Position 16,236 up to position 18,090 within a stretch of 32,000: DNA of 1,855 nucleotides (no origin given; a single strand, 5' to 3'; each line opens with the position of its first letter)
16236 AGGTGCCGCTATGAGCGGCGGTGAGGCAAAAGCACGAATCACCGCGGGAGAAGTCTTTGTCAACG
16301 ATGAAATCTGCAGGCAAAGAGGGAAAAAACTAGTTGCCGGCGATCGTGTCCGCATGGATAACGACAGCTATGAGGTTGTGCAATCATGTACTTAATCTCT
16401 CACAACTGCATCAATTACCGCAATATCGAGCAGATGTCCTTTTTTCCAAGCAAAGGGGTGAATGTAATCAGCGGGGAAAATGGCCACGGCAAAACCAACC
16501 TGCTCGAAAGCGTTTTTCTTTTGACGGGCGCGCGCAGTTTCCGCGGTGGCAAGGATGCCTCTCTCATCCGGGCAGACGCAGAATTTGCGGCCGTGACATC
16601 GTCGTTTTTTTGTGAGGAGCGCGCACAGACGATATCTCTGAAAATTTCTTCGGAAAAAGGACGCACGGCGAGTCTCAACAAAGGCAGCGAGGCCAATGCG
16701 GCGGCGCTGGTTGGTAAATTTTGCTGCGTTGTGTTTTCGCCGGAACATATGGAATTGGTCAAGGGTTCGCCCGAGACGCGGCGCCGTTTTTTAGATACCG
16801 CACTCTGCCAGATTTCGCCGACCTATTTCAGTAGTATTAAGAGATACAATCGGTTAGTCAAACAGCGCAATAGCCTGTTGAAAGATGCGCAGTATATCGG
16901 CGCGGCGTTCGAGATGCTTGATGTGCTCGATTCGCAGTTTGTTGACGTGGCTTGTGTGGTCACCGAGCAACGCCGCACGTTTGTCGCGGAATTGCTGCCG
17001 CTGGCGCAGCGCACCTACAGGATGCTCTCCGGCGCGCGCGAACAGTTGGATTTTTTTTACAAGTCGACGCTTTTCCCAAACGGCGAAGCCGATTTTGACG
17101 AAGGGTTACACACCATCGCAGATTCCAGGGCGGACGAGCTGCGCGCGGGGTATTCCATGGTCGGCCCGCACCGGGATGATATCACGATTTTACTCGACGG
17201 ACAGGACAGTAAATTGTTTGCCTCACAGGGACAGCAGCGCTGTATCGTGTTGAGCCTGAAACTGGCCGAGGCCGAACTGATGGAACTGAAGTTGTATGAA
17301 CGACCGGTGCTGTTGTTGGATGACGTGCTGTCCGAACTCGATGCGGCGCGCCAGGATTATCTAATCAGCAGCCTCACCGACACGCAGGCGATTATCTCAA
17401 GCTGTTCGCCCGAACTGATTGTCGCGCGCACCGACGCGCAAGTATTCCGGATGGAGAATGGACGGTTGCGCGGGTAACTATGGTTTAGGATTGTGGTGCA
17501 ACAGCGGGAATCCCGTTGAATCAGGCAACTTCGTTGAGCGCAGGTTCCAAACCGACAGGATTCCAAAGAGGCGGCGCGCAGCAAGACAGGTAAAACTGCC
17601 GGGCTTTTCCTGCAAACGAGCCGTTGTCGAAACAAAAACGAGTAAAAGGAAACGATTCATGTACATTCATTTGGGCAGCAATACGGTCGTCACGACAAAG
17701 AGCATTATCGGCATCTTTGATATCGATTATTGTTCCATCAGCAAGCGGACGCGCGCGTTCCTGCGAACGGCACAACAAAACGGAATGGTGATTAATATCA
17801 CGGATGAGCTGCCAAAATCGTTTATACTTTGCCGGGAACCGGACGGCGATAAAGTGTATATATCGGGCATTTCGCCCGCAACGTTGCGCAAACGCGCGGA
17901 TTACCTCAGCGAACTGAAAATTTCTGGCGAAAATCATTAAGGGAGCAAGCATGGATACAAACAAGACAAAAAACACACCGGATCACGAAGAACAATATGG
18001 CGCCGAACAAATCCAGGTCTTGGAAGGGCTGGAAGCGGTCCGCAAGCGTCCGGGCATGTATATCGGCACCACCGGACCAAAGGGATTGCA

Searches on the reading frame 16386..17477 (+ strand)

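Call 83: search_protein_families(library=pfam, proteins=[window:16386-17477:+], max_evalue=0.001)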
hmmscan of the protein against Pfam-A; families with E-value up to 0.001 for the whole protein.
window:16386-17477:+ (363 aa): 3 families
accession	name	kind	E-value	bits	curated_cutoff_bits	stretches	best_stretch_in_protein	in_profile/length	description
PF02463.25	SMC_N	-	1.7e-16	60.7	40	1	10-346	9-203/220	RecF/RecN/SMC N terminal domain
PF13476.12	AAA_23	-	2.2e-08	35.4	27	1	9-94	8-86/201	AAA domain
PF13175.12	AAA_15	-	0.00055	20.1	32.1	0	4-66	4-55/374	AAA ATPase domain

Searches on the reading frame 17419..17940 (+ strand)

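Call 83: search_protein_families(library=pfam, proteins=[window:17419-17940:+], max_evalue=0.001)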
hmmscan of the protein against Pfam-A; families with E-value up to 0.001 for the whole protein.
window:17419-17940:+ (173 aa): 1 family
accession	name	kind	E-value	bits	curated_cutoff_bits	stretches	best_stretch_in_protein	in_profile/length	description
PF04025.18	RemA-like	-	1.9e-08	34.7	26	1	83-159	2-72/73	Extracellular matrix regulatory protein A-like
